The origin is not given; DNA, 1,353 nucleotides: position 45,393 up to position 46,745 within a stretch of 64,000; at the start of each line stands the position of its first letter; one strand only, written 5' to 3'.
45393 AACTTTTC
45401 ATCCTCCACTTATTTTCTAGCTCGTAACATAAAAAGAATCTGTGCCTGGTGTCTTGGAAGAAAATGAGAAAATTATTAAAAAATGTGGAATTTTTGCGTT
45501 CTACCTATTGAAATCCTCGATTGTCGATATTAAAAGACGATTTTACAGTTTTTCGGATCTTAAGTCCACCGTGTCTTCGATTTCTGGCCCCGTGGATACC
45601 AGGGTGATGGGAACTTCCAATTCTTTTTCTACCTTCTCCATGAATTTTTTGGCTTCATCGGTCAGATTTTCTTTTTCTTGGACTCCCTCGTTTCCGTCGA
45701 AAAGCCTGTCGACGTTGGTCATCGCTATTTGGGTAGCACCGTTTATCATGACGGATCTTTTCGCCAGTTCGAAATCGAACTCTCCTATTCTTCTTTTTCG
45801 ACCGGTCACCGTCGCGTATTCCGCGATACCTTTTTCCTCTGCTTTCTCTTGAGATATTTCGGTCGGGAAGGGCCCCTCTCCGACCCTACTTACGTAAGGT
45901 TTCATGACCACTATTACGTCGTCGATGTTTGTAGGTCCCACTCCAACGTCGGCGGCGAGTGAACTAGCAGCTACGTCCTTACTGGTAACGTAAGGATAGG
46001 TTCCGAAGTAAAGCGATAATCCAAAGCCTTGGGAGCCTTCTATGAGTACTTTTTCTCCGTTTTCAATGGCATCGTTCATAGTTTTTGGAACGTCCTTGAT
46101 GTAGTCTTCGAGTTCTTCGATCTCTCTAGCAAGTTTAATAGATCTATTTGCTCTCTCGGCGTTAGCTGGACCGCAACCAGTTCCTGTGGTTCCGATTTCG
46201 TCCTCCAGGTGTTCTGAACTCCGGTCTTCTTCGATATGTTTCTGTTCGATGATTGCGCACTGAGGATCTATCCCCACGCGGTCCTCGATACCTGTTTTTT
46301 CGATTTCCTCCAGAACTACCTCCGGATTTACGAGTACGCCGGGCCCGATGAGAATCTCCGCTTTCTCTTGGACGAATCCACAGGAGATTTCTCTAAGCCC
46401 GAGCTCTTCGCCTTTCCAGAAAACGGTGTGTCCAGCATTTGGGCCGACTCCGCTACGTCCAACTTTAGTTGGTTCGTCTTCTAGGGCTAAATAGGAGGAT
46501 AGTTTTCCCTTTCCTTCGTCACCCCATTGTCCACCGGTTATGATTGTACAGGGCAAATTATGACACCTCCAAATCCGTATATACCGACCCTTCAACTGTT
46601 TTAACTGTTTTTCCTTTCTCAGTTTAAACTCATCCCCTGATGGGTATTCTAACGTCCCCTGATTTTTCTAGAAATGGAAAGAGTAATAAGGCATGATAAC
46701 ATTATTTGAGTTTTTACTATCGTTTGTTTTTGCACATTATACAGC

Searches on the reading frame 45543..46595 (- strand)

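Call 78: search_protein_families(library=pfam, proteins=[window:45543-46595:-], max_evalue=0.00001)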
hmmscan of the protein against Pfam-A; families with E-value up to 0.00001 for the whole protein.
window:45543-46595:- (350 aa): 1 family
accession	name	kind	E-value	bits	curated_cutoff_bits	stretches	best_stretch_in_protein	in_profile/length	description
PF00709.27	Adenylsucc_synt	-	1.5e-80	271.5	27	2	158-298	187-329/416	Adenylosuccinate synthetase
